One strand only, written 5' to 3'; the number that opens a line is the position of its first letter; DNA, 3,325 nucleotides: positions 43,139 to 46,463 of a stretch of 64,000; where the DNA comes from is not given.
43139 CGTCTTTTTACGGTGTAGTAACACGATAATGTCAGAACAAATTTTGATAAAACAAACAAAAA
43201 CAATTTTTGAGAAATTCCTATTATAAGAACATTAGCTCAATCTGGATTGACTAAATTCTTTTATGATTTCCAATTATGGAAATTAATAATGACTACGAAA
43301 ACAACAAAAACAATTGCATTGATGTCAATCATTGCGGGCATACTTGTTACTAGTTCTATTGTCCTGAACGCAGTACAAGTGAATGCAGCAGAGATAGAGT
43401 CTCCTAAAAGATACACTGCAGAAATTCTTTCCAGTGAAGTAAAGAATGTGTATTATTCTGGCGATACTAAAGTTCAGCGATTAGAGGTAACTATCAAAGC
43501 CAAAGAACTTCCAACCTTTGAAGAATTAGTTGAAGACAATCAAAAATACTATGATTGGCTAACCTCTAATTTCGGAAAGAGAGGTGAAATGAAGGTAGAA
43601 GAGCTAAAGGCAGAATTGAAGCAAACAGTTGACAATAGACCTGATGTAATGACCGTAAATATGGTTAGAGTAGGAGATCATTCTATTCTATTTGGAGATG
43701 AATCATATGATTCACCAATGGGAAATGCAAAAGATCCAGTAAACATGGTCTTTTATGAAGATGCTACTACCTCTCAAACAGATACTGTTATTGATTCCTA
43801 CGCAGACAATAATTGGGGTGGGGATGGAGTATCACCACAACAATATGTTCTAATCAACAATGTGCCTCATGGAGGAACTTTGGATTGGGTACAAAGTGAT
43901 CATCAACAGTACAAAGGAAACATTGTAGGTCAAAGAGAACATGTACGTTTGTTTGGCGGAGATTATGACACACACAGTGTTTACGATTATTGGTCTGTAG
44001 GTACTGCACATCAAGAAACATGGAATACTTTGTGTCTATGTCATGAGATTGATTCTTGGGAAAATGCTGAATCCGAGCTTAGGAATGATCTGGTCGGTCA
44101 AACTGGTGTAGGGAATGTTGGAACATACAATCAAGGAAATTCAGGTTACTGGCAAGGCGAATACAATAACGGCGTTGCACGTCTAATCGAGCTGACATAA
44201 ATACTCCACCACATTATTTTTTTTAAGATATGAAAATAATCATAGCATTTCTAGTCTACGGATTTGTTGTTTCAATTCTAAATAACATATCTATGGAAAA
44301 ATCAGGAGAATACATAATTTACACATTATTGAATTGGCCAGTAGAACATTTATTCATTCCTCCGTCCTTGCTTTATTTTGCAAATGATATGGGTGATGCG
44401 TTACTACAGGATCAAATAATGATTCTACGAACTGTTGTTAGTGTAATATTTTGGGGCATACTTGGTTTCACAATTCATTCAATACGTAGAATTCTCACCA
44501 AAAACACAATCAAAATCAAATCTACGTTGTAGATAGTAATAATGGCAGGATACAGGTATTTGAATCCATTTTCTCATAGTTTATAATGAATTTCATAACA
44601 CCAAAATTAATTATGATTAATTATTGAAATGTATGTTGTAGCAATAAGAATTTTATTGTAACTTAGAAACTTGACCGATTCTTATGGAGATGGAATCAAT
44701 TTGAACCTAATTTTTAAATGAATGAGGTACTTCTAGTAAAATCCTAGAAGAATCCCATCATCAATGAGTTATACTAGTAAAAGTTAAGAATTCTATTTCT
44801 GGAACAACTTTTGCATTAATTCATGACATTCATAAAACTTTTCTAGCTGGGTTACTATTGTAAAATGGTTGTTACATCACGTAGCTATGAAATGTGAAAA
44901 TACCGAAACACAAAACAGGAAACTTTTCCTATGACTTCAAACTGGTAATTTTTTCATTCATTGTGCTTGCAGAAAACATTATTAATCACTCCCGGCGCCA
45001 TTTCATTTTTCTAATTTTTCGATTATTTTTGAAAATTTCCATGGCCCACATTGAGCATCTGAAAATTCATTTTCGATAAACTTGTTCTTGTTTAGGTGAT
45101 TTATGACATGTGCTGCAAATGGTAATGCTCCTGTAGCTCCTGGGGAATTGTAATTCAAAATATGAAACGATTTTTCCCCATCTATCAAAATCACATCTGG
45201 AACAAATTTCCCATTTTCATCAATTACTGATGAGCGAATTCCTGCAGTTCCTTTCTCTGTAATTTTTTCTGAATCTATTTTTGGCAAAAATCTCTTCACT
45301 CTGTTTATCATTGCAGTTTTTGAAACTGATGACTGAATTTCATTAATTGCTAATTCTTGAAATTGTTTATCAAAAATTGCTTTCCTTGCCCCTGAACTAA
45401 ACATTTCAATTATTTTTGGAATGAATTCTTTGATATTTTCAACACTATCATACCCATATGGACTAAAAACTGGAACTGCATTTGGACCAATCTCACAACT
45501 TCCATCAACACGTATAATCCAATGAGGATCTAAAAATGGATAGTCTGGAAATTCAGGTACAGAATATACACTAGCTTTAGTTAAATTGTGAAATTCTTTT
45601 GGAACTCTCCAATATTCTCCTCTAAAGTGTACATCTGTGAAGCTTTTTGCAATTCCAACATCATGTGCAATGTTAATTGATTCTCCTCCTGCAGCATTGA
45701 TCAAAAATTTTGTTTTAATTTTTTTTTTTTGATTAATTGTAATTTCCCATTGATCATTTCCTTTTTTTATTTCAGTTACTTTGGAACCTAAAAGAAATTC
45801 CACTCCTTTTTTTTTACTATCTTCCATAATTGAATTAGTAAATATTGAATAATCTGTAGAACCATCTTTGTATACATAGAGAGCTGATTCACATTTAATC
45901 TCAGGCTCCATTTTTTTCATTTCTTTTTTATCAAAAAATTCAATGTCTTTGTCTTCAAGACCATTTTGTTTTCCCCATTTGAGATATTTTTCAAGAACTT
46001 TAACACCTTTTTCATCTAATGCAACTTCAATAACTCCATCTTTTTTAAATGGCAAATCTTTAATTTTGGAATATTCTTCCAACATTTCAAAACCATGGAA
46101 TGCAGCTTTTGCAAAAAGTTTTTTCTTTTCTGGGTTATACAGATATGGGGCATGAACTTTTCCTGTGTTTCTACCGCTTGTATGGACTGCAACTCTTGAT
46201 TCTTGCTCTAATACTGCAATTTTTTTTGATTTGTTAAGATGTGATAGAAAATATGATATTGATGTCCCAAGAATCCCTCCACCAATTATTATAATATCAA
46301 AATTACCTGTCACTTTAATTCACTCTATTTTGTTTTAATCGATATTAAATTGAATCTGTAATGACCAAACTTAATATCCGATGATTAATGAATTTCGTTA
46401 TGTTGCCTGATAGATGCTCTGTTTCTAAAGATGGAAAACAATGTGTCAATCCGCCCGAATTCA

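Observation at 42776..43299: Perfect 68-bp inverted repeat duplicates the promoter, 5' end and first four codons of two divergent secreted-protein genes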

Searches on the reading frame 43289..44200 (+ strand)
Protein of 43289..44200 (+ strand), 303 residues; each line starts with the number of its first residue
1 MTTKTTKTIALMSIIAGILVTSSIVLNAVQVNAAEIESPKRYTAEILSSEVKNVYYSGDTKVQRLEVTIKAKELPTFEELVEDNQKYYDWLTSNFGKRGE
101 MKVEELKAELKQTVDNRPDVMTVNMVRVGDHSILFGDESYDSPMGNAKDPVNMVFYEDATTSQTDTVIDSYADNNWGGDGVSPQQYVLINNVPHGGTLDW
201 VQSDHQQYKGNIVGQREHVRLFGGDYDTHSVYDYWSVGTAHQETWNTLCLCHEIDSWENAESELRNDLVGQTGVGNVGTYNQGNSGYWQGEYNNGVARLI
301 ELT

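Call 9: search_protein_families(library=pfam, proteins=[window:43289-44200:+], max_evalue=0.01)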
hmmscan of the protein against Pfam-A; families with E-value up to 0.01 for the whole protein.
window:43289-44200:+ (303 aa): 0 families

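Call 17: find_encoding_contigs(protein=window:43289-44200:+, flank=10000, max_places=10)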
Protein window:43289-44200:+ (303 aa): 1 contig read that carries it; 1 place shown.
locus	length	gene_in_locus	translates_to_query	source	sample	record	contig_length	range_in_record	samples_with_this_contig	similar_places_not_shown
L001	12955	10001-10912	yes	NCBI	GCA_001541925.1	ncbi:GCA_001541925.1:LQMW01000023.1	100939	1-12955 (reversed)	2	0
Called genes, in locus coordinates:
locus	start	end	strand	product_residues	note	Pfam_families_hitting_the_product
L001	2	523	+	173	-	PF00281:Ribosomal_L5, PF00673:Ribosomal_L5_C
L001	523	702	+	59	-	PF00253:Ribosomal_S14 (weak)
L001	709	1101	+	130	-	PF00410:Ribosomal_S8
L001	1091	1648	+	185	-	PF00347:Ribosomal_L6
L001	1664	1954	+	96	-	-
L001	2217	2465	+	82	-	-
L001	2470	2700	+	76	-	PF27331:YnaG (weak)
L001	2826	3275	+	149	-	PF10061:DUF2299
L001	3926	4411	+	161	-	PF11611:DUF4352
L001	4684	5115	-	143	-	PF01243:PNPOx_N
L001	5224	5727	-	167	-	PF01022:HTH_5 (weak), PF12840:HTH_20 (weak), PF16902:FokI_D3 (weak)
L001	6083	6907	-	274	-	PF01259:SAICAR_synt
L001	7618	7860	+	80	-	-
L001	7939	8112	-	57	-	-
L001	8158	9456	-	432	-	PF00079:Serpin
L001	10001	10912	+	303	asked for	-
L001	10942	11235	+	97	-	-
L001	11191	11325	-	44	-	-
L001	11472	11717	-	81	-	-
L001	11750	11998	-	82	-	-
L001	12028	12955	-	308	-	?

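Call 23: find_homologous_proteins(query=window:43289-44200:+)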
Query window:43289-44200:+ (303 aa): 4 proteins with E <= 0.001 among 603 candidates.
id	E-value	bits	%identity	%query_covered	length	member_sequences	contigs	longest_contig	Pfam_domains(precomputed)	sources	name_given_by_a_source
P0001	2.5e-195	666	100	96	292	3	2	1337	-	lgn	-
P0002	2.1e-156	538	76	99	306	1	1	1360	-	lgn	-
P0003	1.9e-155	535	77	99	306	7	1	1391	-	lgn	-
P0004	1.9e-117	410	59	100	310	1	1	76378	-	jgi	-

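Call 26: find_encoding_contigs(protein=P0004, flank=10000, max_places=6)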
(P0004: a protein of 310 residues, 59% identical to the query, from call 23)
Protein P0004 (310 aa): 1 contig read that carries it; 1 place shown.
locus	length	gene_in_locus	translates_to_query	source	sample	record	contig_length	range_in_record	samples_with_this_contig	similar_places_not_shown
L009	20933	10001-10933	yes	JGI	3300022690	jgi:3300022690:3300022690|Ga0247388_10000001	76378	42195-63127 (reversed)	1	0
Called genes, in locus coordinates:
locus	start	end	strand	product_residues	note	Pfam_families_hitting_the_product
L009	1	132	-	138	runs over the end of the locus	-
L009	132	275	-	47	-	-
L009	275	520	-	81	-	-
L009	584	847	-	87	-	-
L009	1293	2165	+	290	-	PF01555:N6_N4_Mtase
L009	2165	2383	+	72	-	PF02086:MethyltransfD12 (weak)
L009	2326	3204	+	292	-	PF02086:MethyltransfD12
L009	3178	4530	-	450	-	-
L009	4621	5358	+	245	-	PF05066:HARE-HTH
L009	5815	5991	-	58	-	-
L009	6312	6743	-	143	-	PF13527:Acetyltransf_9 (faint), PF00583:Acetyltransf_1, PF13673:Acetyltransf_10, PF13508:Acetyltransf_7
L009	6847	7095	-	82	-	-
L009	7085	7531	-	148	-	-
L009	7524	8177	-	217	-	-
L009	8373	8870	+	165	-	-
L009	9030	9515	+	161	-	PF01878:EVE (weak)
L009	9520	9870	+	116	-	-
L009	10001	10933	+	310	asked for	-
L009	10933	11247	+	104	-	-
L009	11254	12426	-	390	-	-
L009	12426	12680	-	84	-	-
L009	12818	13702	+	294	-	-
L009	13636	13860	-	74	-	-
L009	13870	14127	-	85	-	-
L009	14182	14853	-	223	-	-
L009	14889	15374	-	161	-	-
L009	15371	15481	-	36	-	-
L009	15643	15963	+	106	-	-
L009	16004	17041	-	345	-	-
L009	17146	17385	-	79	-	-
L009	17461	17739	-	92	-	-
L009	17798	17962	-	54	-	-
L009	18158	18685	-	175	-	-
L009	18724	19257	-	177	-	-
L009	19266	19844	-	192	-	PF00413:Peptidase_M10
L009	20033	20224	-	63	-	-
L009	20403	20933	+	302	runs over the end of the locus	-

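Call 32: find_encoding_contigs(protein=P0003, flank=10000, max_places=6)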
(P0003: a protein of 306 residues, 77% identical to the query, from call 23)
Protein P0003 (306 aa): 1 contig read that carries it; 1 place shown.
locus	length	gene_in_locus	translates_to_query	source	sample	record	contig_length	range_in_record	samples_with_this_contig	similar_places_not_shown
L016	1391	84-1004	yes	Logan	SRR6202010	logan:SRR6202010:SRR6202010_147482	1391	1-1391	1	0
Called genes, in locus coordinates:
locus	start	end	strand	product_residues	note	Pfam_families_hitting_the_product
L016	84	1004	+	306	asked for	-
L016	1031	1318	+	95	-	-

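Call 41: find_related_loci(query=A3, collection=viral_contigs, flank=10000)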
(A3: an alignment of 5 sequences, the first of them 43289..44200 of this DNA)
Query A3 (303 aa) in viral_contigs; peptide patterns used: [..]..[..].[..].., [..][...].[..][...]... (x = any residue, [..] = any of these).
34 stretches matched a pattern, but none encodes a relative of the query by tblastn (E <= 1e-3).

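Call 48: search_protein_representatives(protein=window:43289-44200:+)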
Query: 303 residues. Proteins with E-value up to 0.001 (for the whole library): 125; up to 1e-10: 46; up to 1e-30: 11. The best 125 are listed.
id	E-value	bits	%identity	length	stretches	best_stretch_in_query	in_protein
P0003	6.2e-156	534.6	77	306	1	4-303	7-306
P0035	3.1e-66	240.1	42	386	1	37-303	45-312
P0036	3.2e-57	210.5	39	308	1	2-302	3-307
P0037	1.1e-51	192.3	38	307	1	2-303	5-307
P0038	5.4e-50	186.8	43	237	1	75-303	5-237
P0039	1.5e-44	168.9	38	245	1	61-303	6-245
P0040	9.9e-42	159.6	37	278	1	65-302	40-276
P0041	1.4e-40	155.8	33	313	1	3-302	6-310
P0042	9.5e-40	153.1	37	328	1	12-302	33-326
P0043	1.1e-38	149.6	34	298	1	8-302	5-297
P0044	3.0e-32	128.5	36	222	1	84-302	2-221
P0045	2.5e-29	118.9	37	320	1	102-302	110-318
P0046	7.8e-29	117.3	34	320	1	59-302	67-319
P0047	4.4e-25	105.0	35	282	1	65-303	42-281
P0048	3.1e-24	102.2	29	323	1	13-301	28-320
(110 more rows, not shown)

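Call 52: search_protein_families(library=pfam, alignment_id=A5, max_evalue=0.01)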
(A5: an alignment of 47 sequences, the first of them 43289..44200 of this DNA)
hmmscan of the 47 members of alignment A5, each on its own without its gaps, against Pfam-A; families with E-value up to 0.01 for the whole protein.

A. member 1, window:43289-44200:+ (303 aa): 0 families

B. families by the number of members that match (of 47 scanned): 1 family
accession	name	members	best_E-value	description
PF11337.13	DUF3139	1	0.005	Protein of unknown function (DUF3139)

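Call 59: predict_structure(alignment_id=A5)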
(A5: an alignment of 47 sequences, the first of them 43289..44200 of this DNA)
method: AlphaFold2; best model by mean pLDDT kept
length: 303 residues; sequences in the alignment: 47
mean_pLDDT: 90.7   pTM: 0.85
mean pLDDT of the five models: 90.7, 90.5, 90.1, 90.0, 89.9
residues with pLDDT >= 90: 253; 70-90: 13; 50-70: 13; < 50: 24
segments of 3 or more residues with pLDDT < 50: 1-3, 5-23
pLDDT, mean of each block of 10 residues (from residue 1): 43 47 49 70 98 93 98 98 97 98 98 98 96 95 98 98 96 88 96 97 96 96 95 97 98 98 98 97 96 98 97
secondary structure, 60 per line:
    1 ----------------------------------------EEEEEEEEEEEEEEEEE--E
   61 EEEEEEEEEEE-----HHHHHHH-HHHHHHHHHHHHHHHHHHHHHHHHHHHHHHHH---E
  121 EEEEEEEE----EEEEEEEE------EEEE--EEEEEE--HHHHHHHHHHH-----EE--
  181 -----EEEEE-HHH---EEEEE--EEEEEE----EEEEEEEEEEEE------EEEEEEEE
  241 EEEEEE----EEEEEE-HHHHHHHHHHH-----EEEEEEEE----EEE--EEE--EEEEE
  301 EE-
elements in order: E41-57 E60-71 H77-83 H85-116 E120-128 E133-140 E147-150 E153-158 H161-171 E186-190 E198-202 E205-210 E215-226 E233-246 E251-256 H258-268 E274-281 E286-288 E291-293 E296-302

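Call 64: fold_search(model_id=the predicted structure, library=pdb)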
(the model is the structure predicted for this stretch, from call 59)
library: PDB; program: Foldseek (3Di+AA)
matches with E <= 10: 399; with E <= 0.001: 0
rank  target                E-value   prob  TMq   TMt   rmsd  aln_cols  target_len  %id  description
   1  8bz7_E                1.4e-01  0.04  0.10  0.07  23.1       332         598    7  Crystal structure of the L. monocytogenes RmlT in complex with TDP-rhamnose (released 2023-12-27)
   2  8bz5_A                1.8e-01  0.03  0.10  0.07  22.8       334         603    7  Crystal structure of the L. monocytogenes RmlT in complex with HEPES (released 2023-12-27)
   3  9gzk_E                1.9e-01  0.06  0.12  0.08  22.1       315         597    7  Crystal structure of the L. monocytogenes RmlT in complex with 4-RboP-(CH2)6NH2 (released 2024-12-18)
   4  3ub1_C                2.1e-01  0.08  0.13  0.16  23.0       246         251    7  Ntf2 like protein involved in plasmid conjugation (released 2012-02-08)
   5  9gzk_C                2.1e-01  0.05  0.12  0.08  22.2       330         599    8  Crystal structure of the L. monocytogenes RmlT in complex with 4-RboP-(CH2)6NH2 (released 2024-12-18)
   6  8bz8_B                2.1e-01  0.03  0.10  0.07  21.8       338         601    8  Crystal structure of the L. monocytogenes RmlT D198A variant in complex with TDP-rhamnose (released 2023-12-27)
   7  8bz7_A                2.6e-01  0.03  0.10  0.07  23.7       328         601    8  Crystal structure of the L. monocytogenes RmlT in complex with TDP-rhamnose (released 2023-12-27)
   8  8bz8_A                2.9e-01  0.03  0.11  0.07  22.2       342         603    6  Crystal structure of the L. monocytogenes RmlT D198A variant in complex with TDP-rhamnose (released 2023-12-27)
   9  8bz7_D                3.1e-01  0.03  0.10  0.07  22.3       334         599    8  Crystal structure of the L. monocytogenes RmlT in complex with TDP-rhamnose (released 2023-12-27)
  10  8bz5_D                3.1e-01  0.02  0.10  0.06  22.5       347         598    7  Crystal structure of the L. monocytogenes RmlT in complex with HEPES (released 2023-12-27)
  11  8bz7_C                3.3e-01  0.02  0.10  0.07  22.1       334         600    7  Crystal structure of the L. monocytogenes RmlT in complex with TDP-rhamnose (released 2023-12-27)
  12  8s7l_C                3.8e-01  0.02  0.09  0.11  23.7       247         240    8  Crystal structure of a double mutant of VirB8-like OrfG central and C-terminal domains of Streptococcus thermophilus I (released 2025-03-12)
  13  8bz5_C                3.8e-01  0.02  0.10  0.06  22.9       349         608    7  Crystal structure of the L. monocytogenes RmlT in complex with HEPES (released 2023-12-27)
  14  2owy_A                4.3e-01  0.09  0.18  0.18  18.8       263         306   11  The recombination-associated protein RdgC adopts a novel toroidal architecture for DNA binding (released 2007-11-20)
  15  9gzj_B                5.3e-01  0.02  0.11  0.07  23.0       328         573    7  Crystal structure of the L. monocytogenes RmlT in complex with 3-RboP-(CH2)6NH2 (released 2024-12-18)
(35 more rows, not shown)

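Call 102: search_protein_families(library=pfam, proteins=[L009:11254-12426:-, L001:8158-9456:-], max_evalue=0.01)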
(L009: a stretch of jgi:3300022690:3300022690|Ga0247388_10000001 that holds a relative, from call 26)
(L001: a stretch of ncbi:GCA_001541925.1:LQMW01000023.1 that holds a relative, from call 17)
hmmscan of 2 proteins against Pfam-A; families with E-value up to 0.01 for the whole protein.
L009:11254-12426:- (390 aa): 0 families

L001:8158-9456:- (432 aa): 1 family
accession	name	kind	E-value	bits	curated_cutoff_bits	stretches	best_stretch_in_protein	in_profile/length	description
PF00079.25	Serpin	-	2e-102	343.6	27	1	70-430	3-370/370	Serpin (serine protease inhibitor)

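Call 110: fold_search(model_id=the predicted structure, library=viral)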
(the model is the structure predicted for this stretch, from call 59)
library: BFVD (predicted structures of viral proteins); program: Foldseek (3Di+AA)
matches with E <= 10: 570; with E <= 0.001: 0
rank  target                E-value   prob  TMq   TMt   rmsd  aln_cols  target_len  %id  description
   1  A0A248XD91            5.9e-02  0.10  0.14  0.13  18.7       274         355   13  Recombination-associated protein RdgC [Klebsiella phage YMC16/01/N133_KPN_BP]
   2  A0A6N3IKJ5            6.2e-02  0.07  0.11  0.12  20.3       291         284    7  (no name in the UniProt tables at hand)
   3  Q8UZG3                1.3e-01  0.04  0.10  0.07  23.6       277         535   10  BBLF2 [Macacine gammaherpesvirus 4]
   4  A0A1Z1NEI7            1.7e-01  0.06  0.10  0.05  21.6       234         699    8  Helicase-primase subunit [Common bottlenose dolphin gammaherpesvirus 1 strain Sarasota]
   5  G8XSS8                1.7e-01  0.02  0.10  0.09  23.7       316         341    9  Membrane protein S8 [Saimiriine betaherpesvirus 4]
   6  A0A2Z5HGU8            1.8e-01  0.47  0.11  0.32  11.8        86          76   15  (no name in the UniProt tables at hand)
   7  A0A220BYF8            2.3e-01  0.28  0.11  0.23  10.9        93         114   18  (no name in the UniProt tables at hand)
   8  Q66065                2.7e-01  0.21  0.11  0.20  17.1       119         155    9  DNA helicase /primase complex associated protein (Fragment) [Canid alphaherpesvirus 1]
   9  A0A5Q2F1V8            2.7e-01  0.06  0.13  0.11  19.6       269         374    8  Recombination-associated protein RdgC [Serratia phage JS26]
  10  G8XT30                2.7e-01  0.03  0.10  0.10  19.1       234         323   10  Membrane protein A25 [Saimiriine betaherpesvirus 4]
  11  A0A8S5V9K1            2.9e-01  0.05  0.10  0.14  17.1       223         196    7  Uncharacterized protein [Siphoviridae sp. ct6rT12]
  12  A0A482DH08            3.2e-01  0.03  0.11  0.06  23.9       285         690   10  BBLF2/BBLF3 protein [Epstein-Barr virus (strain GD1)]
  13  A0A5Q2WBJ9            3.6e-01  0.12  0.14  0.21  18.6       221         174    8  (no name in the UniProt tables at hand)
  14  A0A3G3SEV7            3.6e-01  0.06  0.12  0.15  16.9       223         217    9  Matrix protein [Yerba mate chlorosis-associated virus]
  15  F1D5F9                4.2e-01  0.06  0.15  0.14  18.0       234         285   10  (no name in the UniProt tables at hand)
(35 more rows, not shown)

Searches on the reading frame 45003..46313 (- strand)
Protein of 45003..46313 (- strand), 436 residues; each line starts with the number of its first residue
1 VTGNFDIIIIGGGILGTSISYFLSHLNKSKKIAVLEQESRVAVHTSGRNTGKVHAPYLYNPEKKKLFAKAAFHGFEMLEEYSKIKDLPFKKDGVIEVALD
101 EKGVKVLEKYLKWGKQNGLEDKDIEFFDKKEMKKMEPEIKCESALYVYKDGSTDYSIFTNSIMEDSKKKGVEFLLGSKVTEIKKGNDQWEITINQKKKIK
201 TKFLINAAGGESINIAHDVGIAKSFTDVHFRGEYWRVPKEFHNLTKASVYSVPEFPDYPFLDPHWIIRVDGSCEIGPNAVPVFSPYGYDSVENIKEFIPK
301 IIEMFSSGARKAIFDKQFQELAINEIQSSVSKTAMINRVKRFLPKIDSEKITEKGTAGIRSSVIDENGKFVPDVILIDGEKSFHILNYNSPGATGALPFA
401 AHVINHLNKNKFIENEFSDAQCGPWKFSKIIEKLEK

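Call 9: search_protein_families(library=pfam, proteins=[window:45003-46313:-], max_evalue=0.01)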
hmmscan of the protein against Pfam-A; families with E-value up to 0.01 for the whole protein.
window:45003-46313:- (436 aa): 6 families
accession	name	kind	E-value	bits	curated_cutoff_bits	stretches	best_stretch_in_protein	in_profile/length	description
PF01266.30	DAO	-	6.7e-44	151.3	27.9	1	6-401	1-348/353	FAD dependent oxidoreductase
PF06039.21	Mqo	-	3.4e-17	62.6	27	2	152-417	176-454/489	Malate:quinone oxidoreductase (Mqo)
PF07992.20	Pyr_redox_2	-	3.8e-07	30.3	26.1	1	159-211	186-238/291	Pyridine nucleotide-disulphide oxidoreductase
PF00070.33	Pyr_redox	-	4.4e-05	24.4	22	0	161-193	45-79/82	Pyridine nucleotide-disulphide oxidoreductase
PF03486.20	HI0933_like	-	6.9e-05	22.8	50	1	159-213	112-167/244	HI0933-like protein Rossmann domain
PF13450.12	NAD_binding_8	-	0.00046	20.9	21.9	1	9-54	1-44/68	NAD(P)-binding Rossmann-like domain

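Call 47: find_encoding_contigs(protein=window:45003-46313:-, flank=8000, max_places=10)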
Protein window:45003-46313:- (436 aa): 2 contigs read that carry it; 1 place shown.
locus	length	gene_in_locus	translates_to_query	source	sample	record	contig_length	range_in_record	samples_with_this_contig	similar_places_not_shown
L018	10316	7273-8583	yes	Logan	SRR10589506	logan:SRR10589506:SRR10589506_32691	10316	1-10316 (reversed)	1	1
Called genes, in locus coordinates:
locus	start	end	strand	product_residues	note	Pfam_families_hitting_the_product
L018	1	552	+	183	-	?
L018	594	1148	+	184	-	-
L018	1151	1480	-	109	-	-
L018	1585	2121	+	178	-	-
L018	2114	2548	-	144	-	-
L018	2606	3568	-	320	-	PF02775:TPP_enzyme_C, PF12367:PFO_beta_C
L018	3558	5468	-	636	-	PF01558:POR, PF01855:POR_N, PF02780:Transketolase_C (weak), PF17147:PFOR_II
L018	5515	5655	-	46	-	-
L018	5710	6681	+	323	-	PF00389:2-Hacid_dh, PF02826:2-Hacid_dh_C, PF03446:NAD_binding_2 (weak), PF07991:KARI_N (weak)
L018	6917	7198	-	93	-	-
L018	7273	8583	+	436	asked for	PF01266:DAO, PF07992:Pyr_redox_2 (faint), PF06039:Mqo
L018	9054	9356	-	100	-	-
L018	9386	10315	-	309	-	?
